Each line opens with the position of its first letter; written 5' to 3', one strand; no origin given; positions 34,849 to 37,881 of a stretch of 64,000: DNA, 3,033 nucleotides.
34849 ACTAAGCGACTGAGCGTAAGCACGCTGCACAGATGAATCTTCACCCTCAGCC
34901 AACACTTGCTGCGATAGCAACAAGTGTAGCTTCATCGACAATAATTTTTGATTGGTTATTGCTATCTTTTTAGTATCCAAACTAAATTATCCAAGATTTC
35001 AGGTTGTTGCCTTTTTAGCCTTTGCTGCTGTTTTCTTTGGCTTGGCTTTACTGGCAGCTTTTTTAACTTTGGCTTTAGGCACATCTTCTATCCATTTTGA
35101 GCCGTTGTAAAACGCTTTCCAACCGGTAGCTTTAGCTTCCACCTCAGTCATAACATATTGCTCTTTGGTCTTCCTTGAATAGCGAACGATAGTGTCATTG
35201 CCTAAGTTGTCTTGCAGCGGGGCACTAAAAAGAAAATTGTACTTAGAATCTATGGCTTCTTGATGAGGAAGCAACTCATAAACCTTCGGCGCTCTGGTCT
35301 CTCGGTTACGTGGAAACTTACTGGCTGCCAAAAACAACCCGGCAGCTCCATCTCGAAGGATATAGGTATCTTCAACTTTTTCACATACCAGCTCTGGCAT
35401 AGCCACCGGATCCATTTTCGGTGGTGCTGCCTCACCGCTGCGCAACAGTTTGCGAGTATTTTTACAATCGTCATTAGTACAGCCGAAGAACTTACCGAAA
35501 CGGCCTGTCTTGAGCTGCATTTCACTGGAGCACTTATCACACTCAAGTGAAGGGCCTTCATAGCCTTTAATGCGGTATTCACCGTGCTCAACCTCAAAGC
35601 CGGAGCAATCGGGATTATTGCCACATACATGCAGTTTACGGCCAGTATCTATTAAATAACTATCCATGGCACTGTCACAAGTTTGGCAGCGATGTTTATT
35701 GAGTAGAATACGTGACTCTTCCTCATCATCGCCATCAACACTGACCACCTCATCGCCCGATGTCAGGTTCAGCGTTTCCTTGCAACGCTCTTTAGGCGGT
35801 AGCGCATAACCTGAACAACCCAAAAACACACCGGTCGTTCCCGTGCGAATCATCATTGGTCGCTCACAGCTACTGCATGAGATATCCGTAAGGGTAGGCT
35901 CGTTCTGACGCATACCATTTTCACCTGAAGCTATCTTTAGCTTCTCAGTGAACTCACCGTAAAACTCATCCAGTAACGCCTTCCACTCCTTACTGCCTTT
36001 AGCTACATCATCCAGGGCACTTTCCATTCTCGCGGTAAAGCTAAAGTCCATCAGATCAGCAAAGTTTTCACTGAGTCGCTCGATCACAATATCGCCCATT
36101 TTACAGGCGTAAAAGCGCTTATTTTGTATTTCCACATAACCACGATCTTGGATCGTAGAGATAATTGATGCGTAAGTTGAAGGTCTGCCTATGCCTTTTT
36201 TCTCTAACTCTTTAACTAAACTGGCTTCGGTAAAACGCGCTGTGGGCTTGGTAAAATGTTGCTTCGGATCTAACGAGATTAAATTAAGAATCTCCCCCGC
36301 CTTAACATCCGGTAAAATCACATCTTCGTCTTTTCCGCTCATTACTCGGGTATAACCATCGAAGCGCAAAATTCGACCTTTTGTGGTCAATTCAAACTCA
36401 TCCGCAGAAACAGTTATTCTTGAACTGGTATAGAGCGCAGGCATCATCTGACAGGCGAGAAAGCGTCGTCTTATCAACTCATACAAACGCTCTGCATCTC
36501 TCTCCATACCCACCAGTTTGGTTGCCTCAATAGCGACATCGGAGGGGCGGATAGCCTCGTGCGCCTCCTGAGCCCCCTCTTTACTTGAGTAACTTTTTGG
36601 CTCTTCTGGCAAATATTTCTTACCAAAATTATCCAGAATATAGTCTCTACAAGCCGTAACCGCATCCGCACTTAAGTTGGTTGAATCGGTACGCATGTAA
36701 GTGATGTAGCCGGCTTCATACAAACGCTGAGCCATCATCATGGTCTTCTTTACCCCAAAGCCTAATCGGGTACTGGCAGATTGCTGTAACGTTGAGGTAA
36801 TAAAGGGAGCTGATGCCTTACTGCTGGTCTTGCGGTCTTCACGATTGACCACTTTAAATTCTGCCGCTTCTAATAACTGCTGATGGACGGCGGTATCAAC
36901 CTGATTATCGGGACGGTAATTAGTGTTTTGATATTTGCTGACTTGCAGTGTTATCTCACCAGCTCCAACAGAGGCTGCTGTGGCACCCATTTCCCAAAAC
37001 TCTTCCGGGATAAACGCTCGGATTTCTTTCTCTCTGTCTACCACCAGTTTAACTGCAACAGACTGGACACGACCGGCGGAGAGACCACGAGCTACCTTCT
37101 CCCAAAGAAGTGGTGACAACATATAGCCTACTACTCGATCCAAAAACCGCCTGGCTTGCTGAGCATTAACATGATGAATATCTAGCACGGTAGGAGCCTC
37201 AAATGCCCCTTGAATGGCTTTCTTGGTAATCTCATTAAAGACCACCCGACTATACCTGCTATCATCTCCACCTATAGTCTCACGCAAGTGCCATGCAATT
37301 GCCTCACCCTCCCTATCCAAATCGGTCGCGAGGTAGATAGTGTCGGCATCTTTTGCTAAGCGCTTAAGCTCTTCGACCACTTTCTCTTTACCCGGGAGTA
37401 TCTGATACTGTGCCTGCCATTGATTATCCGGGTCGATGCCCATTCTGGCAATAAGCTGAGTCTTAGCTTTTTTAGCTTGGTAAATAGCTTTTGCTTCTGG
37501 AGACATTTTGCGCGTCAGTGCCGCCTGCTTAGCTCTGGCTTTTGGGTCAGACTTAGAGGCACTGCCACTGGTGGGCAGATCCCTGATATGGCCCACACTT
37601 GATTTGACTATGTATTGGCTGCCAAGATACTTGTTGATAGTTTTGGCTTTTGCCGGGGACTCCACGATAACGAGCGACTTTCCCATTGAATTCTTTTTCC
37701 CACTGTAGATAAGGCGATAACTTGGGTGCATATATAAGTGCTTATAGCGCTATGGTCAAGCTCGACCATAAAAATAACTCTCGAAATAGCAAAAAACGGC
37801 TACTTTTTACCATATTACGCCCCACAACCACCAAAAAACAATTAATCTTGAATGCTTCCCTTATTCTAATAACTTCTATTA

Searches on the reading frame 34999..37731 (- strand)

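Call 85: search_protein_families(library=pfam, proteins=[window:34999-37731:-], max_evalue=0.00001)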
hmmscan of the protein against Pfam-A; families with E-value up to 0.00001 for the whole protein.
window:34999-37731:- (910 aa): 5 families
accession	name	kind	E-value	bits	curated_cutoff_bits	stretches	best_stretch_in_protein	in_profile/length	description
PF01131.25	Topoisom_bac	-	2.4e-119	399.5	35.1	1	184-587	3-410/411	DNA topoisomerase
PF08272.16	Zn_Ribbon_Topo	-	1.8e-32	111.2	25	2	844-882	1-39/41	Topoisomerase I zinc-ribbon-like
PF21372.3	Zn_ribbon_bTOP1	-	2.1e-25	88.7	27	1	672-715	2-45/45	Topoisomerase I, zinc finger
PF01751.28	Toprim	-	2.1e-20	73.1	23.1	1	20-168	2-96/96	Toprim domain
PF01396.24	Zn_ribbon_Top1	-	1.5e-14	53.9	32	1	730-764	3-38/39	Topoisomerase DNA binding C4 zinc finger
